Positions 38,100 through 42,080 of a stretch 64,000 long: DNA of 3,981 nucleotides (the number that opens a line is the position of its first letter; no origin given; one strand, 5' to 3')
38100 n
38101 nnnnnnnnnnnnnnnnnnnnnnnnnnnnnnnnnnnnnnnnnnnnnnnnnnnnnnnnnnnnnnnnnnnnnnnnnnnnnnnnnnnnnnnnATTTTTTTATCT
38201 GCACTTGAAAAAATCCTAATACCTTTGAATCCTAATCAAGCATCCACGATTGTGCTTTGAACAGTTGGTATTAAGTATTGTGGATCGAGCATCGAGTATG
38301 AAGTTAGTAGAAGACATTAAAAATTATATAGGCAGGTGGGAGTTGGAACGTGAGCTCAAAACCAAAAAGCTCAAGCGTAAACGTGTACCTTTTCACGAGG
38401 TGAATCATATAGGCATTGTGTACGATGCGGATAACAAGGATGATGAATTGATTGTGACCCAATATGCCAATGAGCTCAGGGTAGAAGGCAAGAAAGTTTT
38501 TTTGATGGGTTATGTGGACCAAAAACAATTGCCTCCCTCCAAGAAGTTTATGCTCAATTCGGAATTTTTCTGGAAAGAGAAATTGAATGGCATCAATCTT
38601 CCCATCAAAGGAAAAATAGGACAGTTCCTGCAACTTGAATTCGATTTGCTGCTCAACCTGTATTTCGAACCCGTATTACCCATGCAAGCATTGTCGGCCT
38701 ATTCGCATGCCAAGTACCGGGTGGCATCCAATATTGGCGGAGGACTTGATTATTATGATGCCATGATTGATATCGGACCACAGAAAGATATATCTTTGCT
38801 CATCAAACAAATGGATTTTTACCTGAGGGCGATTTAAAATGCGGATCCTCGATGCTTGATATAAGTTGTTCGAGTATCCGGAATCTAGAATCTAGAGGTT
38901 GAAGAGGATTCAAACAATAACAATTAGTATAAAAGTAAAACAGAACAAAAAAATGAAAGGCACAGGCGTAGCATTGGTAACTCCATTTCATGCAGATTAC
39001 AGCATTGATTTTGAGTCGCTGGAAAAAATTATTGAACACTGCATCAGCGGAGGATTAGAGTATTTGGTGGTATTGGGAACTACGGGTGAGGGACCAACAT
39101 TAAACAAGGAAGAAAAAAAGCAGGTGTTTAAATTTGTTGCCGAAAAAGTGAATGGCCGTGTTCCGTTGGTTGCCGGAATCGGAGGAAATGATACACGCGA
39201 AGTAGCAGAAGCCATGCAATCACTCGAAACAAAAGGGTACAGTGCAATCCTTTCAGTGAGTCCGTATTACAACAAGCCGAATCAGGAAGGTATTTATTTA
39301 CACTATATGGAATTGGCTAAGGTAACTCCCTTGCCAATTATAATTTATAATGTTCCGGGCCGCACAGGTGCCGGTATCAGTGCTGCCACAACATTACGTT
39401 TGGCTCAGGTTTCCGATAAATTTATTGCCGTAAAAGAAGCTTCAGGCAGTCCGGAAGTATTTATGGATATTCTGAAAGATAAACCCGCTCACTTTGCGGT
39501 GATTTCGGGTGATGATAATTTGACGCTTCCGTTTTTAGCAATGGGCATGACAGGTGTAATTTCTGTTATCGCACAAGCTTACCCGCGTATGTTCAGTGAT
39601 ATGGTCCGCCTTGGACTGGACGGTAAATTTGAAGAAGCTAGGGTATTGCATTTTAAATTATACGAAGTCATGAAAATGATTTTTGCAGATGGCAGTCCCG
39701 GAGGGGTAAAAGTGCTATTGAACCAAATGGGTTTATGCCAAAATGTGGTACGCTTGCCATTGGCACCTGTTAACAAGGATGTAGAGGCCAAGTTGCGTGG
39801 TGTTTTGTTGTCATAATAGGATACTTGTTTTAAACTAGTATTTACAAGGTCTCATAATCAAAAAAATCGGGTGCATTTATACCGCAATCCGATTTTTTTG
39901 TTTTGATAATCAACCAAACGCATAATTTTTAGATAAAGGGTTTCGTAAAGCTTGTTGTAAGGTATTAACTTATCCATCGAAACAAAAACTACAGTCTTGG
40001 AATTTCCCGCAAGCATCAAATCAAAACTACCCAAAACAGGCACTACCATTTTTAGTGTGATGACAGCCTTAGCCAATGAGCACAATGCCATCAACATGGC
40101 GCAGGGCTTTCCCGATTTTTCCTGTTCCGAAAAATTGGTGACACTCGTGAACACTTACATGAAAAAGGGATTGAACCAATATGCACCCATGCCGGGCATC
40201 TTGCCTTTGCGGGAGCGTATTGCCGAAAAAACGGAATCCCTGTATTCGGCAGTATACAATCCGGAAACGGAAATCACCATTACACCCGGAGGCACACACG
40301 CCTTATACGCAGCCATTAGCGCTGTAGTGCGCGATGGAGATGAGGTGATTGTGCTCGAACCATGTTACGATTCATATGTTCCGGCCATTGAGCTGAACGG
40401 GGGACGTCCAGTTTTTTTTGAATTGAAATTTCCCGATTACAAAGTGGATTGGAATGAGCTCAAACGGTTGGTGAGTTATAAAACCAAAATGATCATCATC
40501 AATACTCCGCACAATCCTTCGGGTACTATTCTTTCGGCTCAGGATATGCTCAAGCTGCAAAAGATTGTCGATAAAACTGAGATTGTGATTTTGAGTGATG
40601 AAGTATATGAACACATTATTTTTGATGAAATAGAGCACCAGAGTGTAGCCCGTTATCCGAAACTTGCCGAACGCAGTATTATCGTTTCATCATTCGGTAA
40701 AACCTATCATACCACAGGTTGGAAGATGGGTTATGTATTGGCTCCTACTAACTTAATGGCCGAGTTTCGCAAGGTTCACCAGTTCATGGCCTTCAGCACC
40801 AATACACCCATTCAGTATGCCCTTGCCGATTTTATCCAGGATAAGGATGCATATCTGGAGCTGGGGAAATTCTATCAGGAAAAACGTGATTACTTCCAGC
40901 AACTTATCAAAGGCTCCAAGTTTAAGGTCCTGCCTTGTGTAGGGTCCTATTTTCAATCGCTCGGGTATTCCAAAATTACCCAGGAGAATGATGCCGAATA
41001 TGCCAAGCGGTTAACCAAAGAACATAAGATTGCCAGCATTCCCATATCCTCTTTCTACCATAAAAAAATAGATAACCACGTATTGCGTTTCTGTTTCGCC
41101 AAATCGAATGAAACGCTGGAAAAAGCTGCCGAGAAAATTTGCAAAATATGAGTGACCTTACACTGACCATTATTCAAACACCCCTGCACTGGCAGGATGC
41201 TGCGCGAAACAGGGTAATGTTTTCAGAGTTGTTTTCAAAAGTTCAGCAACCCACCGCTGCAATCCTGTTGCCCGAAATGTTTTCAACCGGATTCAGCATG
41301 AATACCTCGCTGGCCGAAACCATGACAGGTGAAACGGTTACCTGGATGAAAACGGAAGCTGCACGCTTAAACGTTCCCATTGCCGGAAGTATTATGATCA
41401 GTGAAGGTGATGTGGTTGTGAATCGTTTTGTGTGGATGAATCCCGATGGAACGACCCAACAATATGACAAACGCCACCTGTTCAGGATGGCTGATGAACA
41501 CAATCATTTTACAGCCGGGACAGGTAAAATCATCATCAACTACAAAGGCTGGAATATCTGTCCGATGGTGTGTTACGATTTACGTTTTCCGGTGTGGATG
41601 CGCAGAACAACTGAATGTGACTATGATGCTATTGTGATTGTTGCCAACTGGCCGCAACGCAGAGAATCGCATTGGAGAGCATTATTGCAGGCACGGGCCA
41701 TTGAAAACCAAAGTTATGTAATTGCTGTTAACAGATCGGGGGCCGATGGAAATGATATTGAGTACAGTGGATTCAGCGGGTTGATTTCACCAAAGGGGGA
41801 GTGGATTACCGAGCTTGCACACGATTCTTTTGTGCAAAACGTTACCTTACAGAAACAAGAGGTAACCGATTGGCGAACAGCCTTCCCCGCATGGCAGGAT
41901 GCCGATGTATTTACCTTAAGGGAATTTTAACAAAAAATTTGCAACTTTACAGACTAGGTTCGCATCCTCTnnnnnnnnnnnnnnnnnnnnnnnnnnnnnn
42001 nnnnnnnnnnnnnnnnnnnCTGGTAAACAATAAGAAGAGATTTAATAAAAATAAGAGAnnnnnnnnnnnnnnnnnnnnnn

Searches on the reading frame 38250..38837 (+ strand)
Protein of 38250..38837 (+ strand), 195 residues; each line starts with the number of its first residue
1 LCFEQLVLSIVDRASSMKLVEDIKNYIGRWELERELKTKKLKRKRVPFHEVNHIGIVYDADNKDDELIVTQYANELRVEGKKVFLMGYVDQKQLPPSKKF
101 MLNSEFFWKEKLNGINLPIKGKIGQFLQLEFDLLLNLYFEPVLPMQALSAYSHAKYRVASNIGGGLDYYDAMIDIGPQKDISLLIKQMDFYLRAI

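Call 54: search_protein_families(library=pfam, proteins=[window:38250-38837:+], max_evalue=0.00001)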
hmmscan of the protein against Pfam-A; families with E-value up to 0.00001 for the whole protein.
window:38250-38837:+ (195 aa): 1 family
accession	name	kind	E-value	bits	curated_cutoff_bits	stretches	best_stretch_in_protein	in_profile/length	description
PF21857.2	DUF6913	-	1.2e-29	103.8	27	1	24-195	1-166/166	Family of unknown function (DUF6913)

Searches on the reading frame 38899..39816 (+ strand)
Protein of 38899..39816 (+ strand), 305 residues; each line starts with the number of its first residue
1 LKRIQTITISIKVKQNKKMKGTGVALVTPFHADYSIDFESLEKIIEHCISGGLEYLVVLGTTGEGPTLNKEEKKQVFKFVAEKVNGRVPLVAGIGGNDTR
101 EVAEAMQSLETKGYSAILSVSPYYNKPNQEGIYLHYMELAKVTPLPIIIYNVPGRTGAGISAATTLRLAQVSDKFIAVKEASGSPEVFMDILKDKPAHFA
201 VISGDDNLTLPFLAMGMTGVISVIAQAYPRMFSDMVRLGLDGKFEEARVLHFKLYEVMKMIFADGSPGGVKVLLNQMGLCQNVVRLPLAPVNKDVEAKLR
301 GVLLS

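Call 54: search_protein_families(library=pfam, proteins=[window:38899-39816:+], max_evalue=0.00001)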
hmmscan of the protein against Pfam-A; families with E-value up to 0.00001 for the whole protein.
window:38899-39816:+ (305 aa): 1 family
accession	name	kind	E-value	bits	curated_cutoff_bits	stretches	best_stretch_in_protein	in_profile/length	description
PF00701.28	DHDPS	-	5.7e-81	271.9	22.1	1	19-300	2-283/289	Dihydrodipicolinate synthetase family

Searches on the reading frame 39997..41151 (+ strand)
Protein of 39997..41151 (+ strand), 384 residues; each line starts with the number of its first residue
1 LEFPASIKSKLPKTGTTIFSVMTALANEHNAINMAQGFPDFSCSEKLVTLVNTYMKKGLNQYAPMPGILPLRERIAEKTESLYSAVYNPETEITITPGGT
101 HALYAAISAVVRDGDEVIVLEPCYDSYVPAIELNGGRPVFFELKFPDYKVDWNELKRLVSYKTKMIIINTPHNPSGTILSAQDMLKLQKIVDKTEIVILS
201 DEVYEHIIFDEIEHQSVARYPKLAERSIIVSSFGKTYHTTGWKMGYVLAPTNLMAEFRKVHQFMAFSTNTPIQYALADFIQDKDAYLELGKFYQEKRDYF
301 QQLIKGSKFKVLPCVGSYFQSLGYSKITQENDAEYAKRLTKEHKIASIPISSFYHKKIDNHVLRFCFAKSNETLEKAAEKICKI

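Call 54: search_protein_families(library=pfam, proteins=[window:39997-41151:+], max_evalue=0.00001)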
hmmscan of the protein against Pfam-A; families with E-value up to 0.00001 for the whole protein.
window:39997-41151:+ (384 aa): 4 families
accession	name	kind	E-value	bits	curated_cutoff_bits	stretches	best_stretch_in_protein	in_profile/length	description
PF00155.27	Aminotran_1_2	-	1.9e-56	192.3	19.7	1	31-381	3-361/361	Aminotransferase class I and II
PF01041.23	DegT_DnrJ_EryC1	-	8.6e-09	35.5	19.8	1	98-201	47-145/360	DegT/DnrJ/EryC1/StrS aminotransferase family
PF01053.26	Cys_Met_Meta_PP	-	2.5e-07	30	27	1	93-203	70-175/381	Cys/Met metabolism PLP-dependent enzyme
PF00266.25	Aminotran_5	-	5.6e-06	26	21.5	0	75-201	44-175/371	Aminotransferase class-V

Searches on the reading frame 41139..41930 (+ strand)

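Call 54: search_protein_families(library=pfam, proteins=[window:41139-41930:+], max_evalue=0.00001)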
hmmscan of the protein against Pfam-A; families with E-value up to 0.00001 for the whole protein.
window:41139-41930:+ (263 aa): 1 family
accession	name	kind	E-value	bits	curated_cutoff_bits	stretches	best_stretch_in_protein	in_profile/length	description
PF00795.27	CN_hydrolase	-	7.4e-32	111.1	23.2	1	11-246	4-255/256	Carbon-nitrogen hydrolase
